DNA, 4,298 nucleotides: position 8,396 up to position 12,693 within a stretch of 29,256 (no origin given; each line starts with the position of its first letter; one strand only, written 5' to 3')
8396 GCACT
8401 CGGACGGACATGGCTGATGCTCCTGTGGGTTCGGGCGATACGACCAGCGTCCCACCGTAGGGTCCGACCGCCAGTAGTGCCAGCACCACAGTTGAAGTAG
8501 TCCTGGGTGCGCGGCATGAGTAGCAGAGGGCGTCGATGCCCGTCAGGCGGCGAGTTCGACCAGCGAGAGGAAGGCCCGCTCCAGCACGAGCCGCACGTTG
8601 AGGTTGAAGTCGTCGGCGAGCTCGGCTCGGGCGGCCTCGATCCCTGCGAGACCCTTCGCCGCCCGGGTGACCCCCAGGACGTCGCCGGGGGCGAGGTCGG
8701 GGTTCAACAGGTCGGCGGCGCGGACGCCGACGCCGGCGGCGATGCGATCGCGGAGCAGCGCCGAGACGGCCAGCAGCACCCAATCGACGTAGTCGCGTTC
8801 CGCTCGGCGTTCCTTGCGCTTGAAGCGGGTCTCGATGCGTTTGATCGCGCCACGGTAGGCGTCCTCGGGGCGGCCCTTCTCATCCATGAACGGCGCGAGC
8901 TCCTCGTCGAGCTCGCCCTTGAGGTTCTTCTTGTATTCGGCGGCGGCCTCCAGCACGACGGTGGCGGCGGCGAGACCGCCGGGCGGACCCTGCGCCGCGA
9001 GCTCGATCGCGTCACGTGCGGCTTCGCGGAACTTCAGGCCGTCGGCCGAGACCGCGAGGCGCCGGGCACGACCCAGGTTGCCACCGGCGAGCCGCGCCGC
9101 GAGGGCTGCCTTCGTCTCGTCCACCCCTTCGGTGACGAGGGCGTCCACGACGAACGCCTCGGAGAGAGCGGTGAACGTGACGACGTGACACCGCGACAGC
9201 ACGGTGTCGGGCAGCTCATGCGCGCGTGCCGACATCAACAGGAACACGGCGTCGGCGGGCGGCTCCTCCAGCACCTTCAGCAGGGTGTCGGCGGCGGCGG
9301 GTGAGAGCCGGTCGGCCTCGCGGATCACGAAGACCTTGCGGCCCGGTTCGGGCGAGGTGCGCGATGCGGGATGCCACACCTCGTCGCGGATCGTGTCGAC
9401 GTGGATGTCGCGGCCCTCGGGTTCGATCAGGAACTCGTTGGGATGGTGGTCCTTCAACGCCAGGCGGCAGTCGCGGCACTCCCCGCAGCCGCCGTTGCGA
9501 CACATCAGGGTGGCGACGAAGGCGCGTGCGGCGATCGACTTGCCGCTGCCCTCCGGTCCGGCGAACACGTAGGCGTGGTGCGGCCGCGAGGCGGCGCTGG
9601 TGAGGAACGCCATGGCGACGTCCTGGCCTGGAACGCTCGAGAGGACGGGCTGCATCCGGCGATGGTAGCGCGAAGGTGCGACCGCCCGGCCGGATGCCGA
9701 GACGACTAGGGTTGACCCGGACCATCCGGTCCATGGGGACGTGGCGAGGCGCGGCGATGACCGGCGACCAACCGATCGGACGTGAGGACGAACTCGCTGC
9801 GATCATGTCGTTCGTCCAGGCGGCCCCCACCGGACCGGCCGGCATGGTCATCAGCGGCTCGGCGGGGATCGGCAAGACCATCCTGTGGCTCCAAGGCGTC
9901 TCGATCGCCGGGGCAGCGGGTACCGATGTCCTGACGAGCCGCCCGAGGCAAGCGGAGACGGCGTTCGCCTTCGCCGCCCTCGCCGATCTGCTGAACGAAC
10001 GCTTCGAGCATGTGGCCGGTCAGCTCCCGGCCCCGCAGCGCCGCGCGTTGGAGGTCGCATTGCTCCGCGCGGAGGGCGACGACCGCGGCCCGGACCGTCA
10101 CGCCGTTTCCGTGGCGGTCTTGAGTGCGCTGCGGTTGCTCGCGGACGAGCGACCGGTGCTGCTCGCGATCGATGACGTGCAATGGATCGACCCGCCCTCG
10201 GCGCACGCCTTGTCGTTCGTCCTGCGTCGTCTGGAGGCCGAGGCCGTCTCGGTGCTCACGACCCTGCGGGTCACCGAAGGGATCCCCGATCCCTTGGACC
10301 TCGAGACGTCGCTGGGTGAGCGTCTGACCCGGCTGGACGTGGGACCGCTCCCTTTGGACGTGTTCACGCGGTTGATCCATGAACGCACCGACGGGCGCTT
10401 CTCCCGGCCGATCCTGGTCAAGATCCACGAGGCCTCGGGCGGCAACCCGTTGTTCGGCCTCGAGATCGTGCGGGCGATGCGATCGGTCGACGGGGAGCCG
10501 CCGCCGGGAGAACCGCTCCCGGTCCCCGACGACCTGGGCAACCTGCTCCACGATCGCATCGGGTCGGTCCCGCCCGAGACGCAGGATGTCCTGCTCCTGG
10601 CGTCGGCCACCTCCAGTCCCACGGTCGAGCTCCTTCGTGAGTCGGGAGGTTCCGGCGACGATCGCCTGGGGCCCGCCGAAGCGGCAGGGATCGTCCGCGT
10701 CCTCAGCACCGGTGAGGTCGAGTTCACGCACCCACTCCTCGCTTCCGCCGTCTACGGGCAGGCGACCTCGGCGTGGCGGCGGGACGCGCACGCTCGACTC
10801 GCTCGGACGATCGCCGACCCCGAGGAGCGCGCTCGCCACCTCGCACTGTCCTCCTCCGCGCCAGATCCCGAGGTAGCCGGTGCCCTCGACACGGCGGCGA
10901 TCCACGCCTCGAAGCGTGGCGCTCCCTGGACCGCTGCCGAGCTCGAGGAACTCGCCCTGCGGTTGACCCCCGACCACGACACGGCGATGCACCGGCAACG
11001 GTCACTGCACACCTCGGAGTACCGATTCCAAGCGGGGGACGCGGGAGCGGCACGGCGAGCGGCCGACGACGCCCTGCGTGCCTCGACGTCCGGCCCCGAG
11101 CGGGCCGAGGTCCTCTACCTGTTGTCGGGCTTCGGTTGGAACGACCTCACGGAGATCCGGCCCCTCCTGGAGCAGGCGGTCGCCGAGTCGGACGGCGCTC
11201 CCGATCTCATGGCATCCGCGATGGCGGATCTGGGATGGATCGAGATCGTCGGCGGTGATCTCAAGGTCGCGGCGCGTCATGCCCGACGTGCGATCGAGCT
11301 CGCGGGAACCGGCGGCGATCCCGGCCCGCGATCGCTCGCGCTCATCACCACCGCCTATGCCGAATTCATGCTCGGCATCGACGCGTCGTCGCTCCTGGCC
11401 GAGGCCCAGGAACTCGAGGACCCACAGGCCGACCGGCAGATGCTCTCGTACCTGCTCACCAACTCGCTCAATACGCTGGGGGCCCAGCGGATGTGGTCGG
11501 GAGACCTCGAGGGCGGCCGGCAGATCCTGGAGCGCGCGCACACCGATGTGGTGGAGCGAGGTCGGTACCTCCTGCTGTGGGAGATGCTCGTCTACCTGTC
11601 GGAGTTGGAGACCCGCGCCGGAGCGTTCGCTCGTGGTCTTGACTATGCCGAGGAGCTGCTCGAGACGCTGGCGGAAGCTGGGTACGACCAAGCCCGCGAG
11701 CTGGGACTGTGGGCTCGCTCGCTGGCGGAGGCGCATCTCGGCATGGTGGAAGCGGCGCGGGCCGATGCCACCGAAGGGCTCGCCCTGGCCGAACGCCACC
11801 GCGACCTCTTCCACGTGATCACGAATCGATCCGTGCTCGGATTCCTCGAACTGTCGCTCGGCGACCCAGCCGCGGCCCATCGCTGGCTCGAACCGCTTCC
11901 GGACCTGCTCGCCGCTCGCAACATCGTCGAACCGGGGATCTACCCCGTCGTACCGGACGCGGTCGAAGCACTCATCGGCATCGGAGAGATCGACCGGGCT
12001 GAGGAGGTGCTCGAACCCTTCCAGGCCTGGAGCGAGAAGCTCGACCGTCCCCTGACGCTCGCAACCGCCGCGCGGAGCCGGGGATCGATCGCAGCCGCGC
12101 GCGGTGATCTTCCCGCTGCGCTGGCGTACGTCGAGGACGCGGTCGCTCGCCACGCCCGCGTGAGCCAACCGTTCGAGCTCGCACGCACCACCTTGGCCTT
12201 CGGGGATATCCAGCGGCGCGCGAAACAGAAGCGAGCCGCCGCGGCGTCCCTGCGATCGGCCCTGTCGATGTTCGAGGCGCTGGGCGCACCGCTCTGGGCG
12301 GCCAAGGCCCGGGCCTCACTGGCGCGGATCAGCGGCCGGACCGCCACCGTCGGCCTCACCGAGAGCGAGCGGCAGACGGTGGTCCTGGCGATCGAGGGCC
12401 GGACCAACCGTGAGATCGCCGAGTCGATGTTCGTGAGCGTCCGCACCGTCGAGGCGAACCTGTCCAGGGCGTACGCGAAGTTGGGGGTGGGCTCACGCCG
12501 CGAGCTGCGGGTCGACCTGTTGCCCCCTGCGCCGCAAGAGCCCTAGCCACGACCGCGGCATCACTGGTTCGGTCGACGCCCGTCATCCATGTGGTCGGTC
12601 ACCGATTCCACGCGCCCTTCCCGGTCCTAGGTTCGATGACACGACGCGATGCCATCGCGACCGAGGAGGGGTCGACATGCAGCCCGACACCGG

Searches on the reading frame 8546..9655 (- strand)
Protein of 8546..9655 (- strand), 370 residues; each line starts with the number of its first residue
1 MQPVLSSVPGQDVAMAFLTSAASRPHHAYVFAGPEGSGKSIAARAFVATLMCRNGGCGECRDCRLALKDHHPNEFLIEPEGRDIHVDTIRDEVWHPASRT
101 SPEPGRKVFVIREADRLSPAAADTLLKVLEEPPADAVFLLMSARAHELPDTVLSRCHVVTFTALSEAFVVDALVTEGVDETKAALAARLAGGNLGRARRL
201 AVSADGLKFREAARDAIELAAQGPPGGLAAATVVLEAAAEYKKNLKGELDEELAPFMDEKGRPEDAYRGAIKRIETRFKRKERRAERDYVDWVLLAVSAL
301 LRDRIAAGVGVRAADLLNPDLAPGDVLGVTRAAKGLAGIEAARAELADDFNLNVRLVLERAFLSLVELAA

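Call 5: search_protein_families(library=pfam, proteins=[window:8546-9655:-], max_evalue=0.01)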
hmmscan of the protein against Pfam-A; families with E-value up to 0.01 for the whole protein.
window:8546-9655:- (370 aa): 4 families
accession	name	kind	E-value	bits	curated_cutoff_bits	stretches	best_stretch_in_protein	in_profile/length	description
PF13177.12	DNA_pol3_delta2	-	6.1e-37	127.5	27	1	22-164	15-160/161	DNA polymerase III, delta subunit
PF00004.35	AAA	-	6.7e-05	23.8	21.2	1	30-160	2-127/131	ATPase family associated with various cellular activities (AAA)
PF01078.27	Mg_chelatase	-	0.0047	16.8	20.3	0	5-49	2-45/207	Magnesium chelatase, subunit ChlI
PF13401.12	AAA_22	-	0.0092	16.7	27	0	29-130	8-109/130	AAA domain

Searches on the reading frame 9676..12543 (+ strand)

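Call 5: search_protein_families(library=pfam, proteins=[window:9676-12543:+], max_evalue=0.01)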
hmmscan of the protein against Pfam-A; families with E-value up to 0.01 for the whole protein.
window:9676-12543:+ (956 aa): 5 families
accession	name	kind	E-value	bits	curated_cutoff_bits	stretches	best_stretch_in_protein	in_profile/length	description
PF13191.12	AAA_16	-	2.6e-18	67.5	32.6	1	33-191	2-164/167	AAA ATPase domain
PF00196.25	GerE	-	2.5e-10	40.3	23.5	1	894-944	3-53/57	Bacterial regulatory proteins, luxR family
PF08281.18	Sigma70_r4_2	-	9e-09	35.3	25.7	1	894-936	11-54/54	Sigma-70, region 4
PF13424.12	TPR_12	-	1.9e-08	34.8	30.1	1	795-868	2-77/77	Tetratricopeptide repeat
PF13384.12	HTH_23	-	0.0015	18.7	24.6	0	895-931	3-39/50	Homeodomain-like domain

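Call 20: search_protein_families(library=ncbifam, proteins=[window:9676-12543:+], max_evalue=0.001)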
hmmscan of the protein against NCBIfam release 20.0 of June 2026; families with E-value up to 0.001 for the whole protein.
window:9676-12543:+ (956 aa): 9 families
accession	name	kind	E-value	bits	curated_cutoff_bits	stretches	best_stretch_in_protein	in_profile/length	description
TIGR03903.1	TOMM_kin_cyc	equivalog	3.6e-12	45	705.75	1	147-387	622-870/1267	TOMM system kinase/cyclase fusion protein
NF050132.1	TransRegAbsR2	equivalog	9.9e-11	41.1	850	1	893-944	530-581/582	LuxR family transcriptional regulator AbsR2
NF040749.1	tetrathio_RR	equivalog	6.7e-08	32.5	290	1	863-944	105-184/191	tetrathionate respiration response regulator TtrR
TIGR02985.1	Sig70_bacteroi1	subfamily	2.6e-05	24.5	126.4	1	894-936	115-158/162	RNA polymerase sigma-70 factor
NF011896.0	PRK15369.1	equivalog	3.4e-05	23.5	242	1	891-936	147-192/211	two component system response regulator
NF052445.1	RespRegMctR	equivalog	5.4e-05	22.7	300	1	886-944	137-195/205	two-component system response regulator MctR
TIGR02937.1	sigma70-ECF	superfamily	6.2e-05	22.7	42.9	1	889-936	113-161/165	sigma-70 family RNA polymerase sigma factor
TIGR03541.1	reg_near_HchA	equivalog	0.00029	20.4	215.6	1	877-940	156-218/232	PA1136 family autoinducer-binding transcriptional regulator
NF009176.0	PRK12524.1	equivalog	0.00032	20.6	264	0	852-943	97-190/196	RNA polymerase sigma factor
